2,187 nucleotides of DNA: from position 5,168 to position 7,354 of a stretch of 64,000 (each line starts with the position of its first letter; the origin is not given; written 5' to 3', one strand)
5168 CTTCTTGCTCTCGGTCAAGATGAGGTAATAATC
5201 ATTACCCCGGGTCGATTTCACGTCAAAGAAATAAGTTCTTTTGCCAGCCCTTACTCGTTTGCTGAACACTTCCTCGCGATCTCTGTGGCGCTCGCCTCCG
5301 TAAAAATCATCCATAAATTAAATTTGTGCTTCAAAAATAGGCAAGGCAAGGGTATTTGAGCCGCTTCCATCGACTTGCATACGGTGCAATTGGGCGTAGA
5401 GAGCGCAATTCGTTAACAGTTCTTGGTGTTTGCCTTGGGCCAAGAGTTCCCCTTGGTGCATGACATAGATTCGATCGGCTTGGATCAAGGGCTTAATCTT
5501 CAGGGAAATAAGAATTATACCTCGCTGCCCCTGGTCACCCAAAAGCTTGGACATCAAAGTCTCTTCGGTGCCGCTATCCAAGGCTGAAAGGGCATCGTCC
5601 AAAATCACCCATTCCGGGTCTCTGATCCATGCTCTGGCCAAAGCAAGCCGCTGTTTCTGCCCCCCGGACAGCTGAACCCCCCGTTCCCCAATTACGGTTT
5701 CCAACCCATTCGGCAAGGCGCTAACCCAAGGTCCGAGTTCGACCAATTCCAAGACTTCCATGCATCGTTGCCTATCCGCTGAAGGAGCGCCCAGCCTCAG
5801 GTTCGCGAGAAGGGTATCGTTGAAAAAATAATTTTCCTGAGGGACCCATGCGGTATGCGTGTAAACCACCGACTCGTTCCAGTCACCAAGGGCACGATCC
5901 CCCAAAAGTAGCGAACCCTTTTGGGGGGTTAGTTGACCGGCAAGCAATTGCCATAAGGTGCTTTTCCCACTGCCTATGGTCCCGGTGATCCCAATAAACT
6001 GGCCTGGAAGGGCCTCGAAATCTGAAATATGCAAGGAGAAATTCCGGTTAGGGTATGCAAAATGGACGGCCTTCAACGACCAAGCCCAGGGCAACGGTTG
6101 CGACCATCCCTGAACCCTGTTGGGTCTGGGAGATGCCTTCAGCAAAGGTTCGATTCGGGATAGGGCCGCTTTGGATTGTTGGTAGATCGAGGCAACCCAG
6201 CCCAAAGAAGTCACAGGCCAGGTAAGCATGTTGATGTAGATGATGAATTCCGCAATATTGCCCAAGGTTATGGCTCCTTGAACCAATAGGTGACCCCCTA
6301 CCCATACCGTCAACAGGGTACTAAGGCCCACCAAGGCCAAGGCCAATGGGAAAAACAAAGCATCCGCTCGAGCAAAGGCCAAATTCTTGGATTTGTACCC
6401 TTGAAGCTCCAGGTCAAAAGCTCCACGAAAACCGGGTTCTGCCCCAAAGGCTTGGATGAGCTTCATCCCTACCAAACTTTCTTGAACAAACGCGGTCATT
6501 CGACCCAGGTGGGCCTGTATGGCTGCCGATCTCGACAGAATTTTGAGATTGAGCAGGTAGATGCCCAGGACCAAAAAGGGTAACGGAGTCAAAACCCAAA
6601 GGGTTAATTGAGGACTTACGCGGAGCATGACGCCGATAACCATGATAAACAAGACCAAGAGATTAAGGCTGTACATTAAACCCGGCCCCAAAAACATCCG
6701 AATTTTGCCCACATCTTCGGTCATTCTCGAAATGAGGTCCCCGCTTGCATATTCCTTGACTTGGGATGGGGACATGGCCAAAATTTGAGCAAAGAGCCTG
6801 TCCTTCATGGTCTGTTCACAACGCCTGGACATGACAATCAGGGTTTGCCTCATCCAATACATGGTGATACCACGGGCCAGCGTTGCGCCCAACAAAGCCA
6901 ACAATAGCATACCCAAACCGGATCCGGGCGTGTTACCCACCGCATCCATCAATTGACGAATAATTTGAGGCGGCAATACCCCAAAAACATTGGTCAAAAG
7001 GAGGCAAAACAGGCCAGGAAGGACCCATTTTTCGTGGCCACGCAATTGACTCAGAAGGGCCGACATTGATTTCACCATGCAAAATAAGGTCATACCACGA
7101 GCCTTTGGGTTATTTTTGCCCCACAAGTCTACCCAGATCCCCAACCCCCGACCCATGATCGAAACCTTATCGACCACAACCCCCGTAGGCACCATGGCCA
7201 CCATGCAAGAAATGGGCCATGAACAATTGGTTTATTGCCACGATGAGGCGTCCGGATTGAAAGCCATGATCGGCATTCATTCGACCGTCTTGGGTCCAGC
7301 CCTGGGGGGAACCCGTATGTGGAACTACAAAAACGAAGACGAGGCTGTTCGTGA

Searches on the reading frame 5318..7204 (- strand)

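Call 79: search_protein_families(library=pfam, proteins=[window:5318-7204:-], max_evalue=0.01)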
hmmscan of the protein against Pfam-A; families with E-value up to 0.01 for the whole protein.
window:5318-7204:- (628 aa): 3 families
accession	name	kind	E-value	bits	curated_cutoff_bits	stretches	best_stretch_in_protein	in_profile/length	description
PF00664.28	ABC_membrane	-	6.3e-41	141.3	28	1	64-331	4-274/274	ABC transporter transmembrane region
PF00005.33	ABC_tran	-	2.2e-23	83.8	25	1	394-539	4-136/137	ABC transporter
PF02463.25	SMC_N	-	0.0034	17.3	40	0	511-584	136-213/220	RecF/RecN/SMC N terminal domain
